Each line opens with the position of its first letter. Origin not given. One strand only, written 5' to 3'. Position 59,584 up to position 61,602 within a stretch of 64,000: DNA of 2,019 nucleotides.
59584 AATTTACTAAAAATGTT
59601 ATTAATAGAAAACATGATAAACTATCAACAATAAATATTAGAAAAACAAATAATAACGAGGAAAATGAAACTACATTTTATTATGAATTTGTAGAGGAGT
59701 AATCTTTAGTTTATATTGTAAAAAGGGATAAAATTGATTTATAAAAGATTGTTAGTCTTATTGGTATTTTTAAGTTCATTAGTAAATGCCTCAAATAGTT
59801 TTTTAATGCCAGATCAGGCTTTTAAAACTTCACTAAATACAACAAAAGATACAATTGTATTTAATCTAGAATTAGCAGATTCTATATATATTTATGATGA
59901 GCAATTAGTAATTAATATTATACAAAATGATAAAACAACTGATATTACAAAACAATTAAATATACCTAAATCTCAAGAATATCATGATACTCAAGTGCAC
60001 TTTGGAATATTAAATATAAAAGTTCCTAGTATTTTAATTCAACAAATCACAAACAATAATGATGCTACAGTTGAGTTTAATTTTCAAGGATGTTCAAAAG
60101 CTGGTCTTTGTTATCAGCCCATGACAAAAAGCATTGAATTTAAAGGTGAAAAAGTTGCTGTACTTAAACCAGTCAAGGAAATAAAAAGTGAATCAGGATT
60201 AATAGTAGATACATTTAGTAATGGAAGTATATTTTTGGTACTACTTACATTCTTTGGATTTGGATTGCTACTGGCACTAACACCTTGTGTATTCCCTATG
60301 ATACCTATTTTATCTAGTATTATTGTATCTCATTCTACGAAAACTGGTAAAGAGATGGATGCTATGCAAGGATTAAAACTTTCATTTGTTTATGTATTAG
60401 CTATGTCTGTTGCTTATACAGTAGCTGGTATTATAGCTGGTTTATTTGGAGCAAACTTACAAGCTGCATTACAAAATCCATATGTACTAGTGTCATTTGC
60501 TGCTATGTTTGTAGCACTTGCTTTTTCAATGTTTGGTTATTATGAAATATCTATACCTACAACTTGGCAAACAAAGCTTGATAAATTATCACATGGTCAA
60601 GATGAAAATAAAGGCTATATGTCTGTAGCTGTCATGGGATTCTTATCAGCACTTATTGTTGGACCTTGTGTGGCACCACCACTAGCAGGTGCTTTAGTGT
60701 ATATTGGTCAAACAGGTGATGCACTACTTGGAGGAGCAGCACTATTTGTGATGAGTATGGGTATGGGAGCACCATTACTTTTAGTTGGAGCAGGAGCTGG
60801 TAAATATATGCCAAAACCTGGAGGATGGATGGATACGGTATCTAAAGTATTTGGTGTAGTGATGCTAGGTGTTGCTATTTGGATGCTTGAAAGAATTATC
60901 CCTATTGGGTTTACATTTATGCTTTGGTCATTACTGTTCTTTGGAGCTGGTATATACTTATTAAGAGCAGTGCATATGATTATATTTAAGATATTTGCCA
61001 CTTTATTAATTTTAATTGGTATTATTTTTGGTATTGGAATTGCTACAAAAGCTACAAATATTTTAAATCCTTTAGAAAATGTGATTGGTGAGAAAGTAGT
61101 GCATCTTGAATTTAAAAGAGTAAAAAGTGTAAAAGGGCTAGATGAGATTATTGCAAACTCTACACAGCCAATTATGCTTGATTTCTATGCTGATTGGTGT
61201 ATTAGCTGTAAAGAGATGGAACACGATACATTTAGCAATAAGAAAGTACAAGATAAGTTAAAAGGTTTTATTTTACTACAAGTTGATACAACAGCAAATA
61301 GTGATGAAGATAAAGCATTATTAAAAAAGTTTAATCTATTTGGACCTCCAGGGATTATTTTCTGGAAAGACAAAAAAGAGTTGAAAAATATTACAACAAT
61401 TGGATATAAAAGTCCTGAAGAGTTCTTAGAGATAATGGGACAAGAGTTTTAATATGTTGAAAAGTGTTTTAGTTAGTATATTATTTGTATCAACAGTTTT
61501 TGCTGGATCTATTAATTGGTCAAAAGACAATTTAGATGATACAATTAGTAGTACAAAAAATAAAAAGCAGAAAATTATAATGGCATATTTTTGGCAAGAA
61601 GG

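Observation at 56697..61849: Eight-gene, apparently all-exported thiol-redox / sulfur-transfer cluster directly downstream of soxXYZAB and a porin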

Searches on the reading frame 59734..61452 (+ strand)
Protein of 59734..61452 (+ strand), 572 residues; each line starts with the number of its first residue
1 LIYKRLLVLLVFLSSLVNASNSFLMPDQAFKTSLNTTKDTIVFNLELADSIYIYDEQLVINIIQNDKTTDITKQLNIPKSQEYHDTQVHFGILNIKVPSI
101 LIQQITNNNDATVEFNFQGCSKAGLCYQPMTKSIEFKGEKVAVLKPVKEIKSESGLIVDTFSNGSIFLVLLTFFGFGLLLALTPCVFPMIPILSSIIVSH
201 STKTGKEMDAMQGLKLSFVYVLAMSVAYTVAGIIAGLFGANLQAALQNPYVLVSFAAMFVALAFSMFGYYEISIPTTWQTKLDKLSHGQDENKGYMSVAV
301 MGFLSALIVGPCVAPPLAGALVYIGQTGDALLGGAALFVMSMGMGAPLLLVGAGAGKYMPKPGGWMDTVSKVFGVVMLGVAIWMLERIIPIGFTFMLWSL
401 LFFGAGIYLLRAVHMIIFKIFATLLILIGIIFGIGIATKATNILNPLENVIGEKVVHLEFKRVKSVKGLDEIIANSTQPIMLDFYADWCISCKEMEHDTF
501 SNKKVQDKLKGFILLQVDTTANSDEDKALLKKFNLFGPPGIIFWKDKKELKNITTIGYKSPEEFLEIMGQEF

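Call 3: search_protein_families(library=pfam, proteins=[window:59734-61452:+], max_evalue=0.01)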
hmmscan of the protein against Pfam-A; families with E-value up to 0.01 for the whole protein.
window:59734-61452:+ (572 aa): 7 families
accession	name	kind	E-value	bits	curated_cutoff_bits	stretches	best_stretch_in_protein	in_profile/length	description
PF02683.22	DsbD_TM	-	6.5e-91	303.9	27.1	1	167-389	2-219/219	Cytochrome C biogenesis protein transmembrane domain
PF11412.14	DsbD_N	-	4.1e-17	62.7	25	1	21-136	2-117/119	Thiol:disulfide interchange protein DsbD, N-terminal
PF13899.12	Thioredoxin_7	-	2.5e-11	44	27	1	474-526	14-67/83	Thioredoxin-like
PF13098.12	Thioredoxin_2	-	6.8e-11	42.9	27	1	476-567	4-103/104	Thioredoxin-like domain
PF00085.26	Thioredoxin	-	1.8e-10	41.2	23.5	1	469-554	10-89/103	Thioredoxin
PF13386.12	DsbD_2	-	3.9e-08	33.8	24.9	1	173-377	2-196/199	Cytochrome C biogenesis protein transmembrane region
PF03190.21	Thioredox_DsbH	-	0.0006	20.2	27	1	475-534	35-95/163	Protein of unknown function, DUF255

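Call 4: search_protein_families(library=ncbifam, proteins=[window:59734-61452:+], max_evalue=0.01)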
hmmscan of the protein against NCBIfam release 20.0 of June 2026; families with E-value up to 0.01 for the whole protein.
window:59734-61452:+ (572 aa): 9 families
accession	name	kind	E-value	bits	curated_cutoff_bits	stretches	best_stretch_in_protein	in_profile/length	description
NF001419.0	PRK00293.1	subfamily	2.7e-154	514.9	330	1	9-568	13-569/574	protein-disulfide reductase DsbD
NF045694.1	seleno_TsoB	exception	8.6e-66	222.2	805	1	160-569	175-569/572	rhodanese/DsbD fusion-like selenoprotein TsoB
TIGR01068.1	thioredoxin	equivalog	5.2e-09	36.2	96.8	1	467-568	4-97/101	thioredoxin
TIGR01126.1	pdi_dom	equivalog_domain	3.5e-08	33.7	107.2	1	467-550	4-84/105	protein disulfide-isomerase domain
TIGR01130.1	ER_PDI_fam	subfamily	1.3e-07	31.6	344.25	1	467-566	353-446/476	protein disulfide-isomerase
NF008229.0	PRK10996.1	equivalog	0.00013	21.7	125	1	468-554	44-123/141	thioredoxin TrxC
TIGR00385.1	dsbE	subfamily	0.00022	20.9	123.15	1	449-565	34-143/173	DsbE family thiol:disulfide interchange protein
NF047697.1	ThioredTrxAClost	equivalog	0.0024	18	140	1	470-554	10-88/105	thioredoxin TrxA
NF041202.1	StoA_CxxC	exception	0.0055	16.6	210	0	462-520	37-93/163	endospore biogenesis thiol-disulfide oxidoreductase StoA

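Call 100: find_homologous_proteins(query=window:59734-61449:+, max_evalue=1e-30)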
Query window:59734-61449:+ (572 aa): 8000 proteins with E <= 1e-30 among 8000 candidates; the best 120 are listed.
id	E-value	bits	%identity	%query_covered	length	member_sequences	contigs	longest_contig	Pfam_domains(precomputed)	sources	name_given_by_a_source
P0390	0.0e+0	1264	100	100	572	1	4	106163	PF00085.27,PF13899.13,PF02683.23,PF11412.15,PF13098.14,PF13386.13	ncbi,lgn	-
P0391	0.0e+0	1059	82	100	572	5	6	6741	PF00085.27,PF13899.13,PF02683.23,PF11412.15,PF13098.14,PF13386.13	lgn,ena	-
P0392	1.6e-288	976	76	100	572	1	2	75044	PF00085.27,PF13899.13,PF02683.23,PF11412.15,PF13098.14,PF13386.13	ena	-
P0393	6.0e-288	974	76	100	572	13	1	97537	PF00085.27,PF13899.13,PF02683.23,PF11412.15,PF13098.14,PF13386.13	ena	-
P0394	3.7e-279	945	75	99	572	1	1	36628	PF00085.27,PF13899.13,PF02683.23,PF11412.15,PF13098.14,PF13386.13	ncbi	-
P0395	3.0e-275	932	71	100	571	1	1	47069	PF00085.27,PF13899.13,PF02683.23,PF11412.15,PF13098.14,PF13386.13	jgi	jgi:thioredoxin:protein disulfide reductase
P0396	7.9e-257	871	71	96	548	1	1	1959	PF00085.27,PF13899.13,PF02683.23,PF11412.15,PF13098.14,PF13386.13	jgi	jgi:thiol:disulfide interchange protein DsbD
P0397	3.4e-252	856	68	99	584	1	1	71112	PF00085.27,PF13899.13,PF02683.23,PF11412.15,PF13098.14,PF13386.13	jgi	jgi:thiol:disulfide interchange protein DsbD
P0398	2.1e-250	850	67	100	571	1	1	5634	PF00085.27,PF13899.13,PF02683.23,PF11412.15,PF13098.14,PF13386.13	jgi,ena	jgi:thiol:disulfide interchange protein DsbD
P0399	1.2e-231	788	59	95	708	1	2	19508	PF00085.27,PF13899.13,PF02683.23,PF11412.15,PF13098.14,PF13386.13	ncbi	-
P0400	3.4e-214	730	57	99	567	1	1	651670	PF00085.27,PF13899.13,PF02683.23,PF11412.15,PF13098.14,PF13386.13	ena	-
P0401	9.0e-213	726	61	98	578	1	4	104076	PF00085.27,PF13899.13,PF02683.23,PF11412.15,PF13098.14,PF13386.13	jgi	jgi:thiol:disulfide interchange protein DsbD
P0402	4.3e-212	723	53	96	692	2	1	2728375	PF00085.27,PF13899.13,PF02683.23,PF11412.15,PF13098.14,PF13386.13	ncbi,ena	-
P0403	3.8e-211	720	52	96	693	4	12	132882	PF00085.27,PF13899.13,PF02683.23,PF11412.15,PF13098.14,PF13386.13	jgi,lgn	jgi:thiol:disulfide interchange protein DsbD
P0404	5.1e-210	717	59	98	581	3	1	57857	PF00085.27,PF13899.13,PF02683.23,PF11412.15,PF13098.14,PF13386.13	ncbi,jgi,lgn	-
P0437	7.2e-190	650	53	99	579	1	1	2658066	PF00085.27,PF13899.13,PF02683.23,PF11412.15,PF13098.14,PF13386.13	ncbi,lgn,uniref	ncbi:MAG: protein-disulfide reductase DsbD [Arcobacter sp.]|uniref:protein-disulfide reductase DsbD 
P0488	1.7e-187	642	53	97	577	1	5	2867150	PF00085.27,PF13899.13,PF02683.23,PF11412.15,PF13098.14,PF13386.13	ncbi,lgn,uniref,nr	ncbi:thiol:disulfide interchange protein [Malaciobacter mytili LMG 24559]|uniref:Thiol:disulfide int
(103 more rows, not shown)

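Call 101: find_encoding_contigs(protein=P0488, flank=6000, max_places=1)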
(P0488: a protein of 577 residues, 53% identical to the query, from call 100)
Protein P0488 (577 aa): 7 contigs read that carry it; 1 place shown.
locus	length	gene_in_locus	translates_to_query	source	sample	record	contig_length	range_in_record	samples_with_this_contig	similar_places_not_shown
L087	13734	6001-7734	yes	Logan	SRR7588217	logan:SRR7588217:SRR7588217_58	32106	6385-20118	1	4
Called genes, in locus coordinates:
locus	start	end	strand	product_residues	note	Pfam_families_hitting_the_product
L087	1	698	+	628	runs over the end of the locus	PF00012:HSP70, PF06723:MreB_Mbl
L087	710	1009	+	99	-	-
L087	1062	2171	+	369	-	PF03562:MltA, PF06725:3D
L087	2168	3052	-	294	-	PF07670:Gate (weak)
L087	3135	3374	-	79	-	-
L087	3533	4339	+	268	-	PF02666:PS_Dcarbxylase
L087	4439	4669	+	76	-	-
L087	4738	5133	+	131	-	PF00581:Rhodanese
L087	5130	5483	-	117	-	PF00581:Rhodanese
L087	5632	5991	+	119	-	PF08534:Redoxin (weak), PF00578:AhpC-TSA (weak), PF00085:Thioredoxin, PF13728:TraF (weak), PF13098:Thioredoxin_2, PF13905:Thioredoxin_8 (faint)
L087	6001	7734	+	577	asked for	PF11412:DsbD_N, PF02683:DsbD_TM, PF13386:DsbD_2, PF00085:Thioredoxin, PF13899:Thioredoxin_7, PF13098:Thioredoxin_2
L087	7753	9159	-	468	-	PF00939:Na_sulph_symp, PF03600:CitMHS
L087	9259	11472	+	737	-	PF04392:ABC_sub_bind, PF00512:HisKA (weak), PF02518:HATPase_c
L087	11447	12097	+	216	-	PF00072:Response_reg, PF00486:Trans_reg_C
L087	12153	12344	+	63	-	-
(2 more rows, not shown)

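Call 102: find_encoding_contigs(protein=P0400, flank=6000, max_places=1)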
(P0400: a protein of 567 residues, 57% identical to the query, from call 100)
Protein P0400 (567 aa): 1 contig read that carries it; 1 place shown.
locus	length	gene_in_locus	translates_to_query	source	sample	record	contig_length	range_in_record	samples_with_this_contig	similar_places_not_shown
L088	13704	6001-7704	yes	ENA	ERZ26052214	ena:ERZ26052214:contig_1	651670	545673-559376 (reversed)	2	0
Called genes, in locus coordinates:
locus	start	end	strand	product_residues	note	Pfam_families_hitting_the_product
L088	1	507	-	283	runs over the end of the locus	PF00763:THF_DHG_CYH, PF02882:THF_DHG_CYH_C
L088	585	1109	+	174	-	PF00702:Hydrolase (weak), PF08645:PNK3P, PF13419:HAD_2, PF13242:Hydrolase_like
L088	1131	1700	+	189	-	PF13671:AAA_33 (weak), PF00406:ADK, PF13207:AAA_17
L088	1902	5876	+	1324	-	-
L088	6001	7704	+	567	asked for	PF11412:DsbD_N, PF02683:DsbD_TM, PF13386:DsbD_2, PF00085:Thioredoxin, PF13098:Thioredoxin_2, PF13899:Thioredoxin_7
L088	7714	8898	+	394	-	PF00202:Aminotran_3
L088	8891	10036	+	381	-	-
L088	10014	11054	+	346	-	PF02636:Methyltransf_28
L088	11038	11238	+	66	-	PF02597:ThiS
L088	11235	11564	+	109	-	PF02021:UPF0102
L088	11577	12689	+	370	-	PF00155:Aminotran_1_2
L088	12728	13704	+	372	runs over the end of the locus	PF00534:Glycos_transf_1 (weak), PF13692:Glyco_trans_1_4 (weak)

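Call 106: find_encoding_contigs(protein=P0437, flank=7000, max_places=1)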
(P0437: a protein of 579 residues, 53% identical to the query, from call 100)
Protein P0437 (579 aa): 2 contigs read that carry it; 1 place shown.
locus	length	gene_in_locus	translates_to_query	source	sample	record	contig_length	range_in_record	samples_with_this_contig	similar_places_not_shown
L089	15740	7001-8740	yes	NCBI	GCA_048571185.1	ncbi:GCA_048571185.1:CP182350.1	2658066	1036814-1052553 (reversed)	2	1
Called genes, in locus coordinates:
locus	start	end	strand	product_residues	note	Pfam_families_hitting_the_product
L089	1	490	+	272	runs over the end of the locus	PF27310:HrcA_C_epsilon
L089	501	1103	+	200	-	PF01025:GrpE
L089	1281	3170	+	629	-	PF00012:HSP70, PF06723:MreB_Mbl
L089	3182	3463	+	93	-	-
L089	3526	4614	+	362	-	PF03562:MltA, PF06725:3D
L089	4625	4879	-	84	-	-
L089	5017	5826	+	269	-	PF02666:PS_Dcarbxylase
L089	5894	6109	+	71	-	-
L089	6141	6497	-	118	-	PF00581:Rhodanese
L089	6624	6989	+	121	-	PF00578:AhpC-TSA (weak), PF00085:Thioredoxin, PF08534:Redoxin (faint), PF13098:Thioredoxin_2, PF13728:TraF (weak), PF13899:Thioredoxin_7 (weak)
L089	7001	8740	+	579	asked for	PF11412:DsbD_N, PF02683:DsbD_TM, PF13386:DsbD_2, PF00085:Thioredoxin, PF13899:Thioredoxin_7, PF13098:Thioredoxin_2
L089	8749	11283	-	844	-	PF08335:GlnD_UR_UTase, PF01966:HD (weak)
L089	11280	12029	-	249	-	PF14532:Sigma54_activ_2 (weak)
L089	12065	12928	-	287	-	-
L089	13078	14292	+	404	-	PF00909:Ammonium_transp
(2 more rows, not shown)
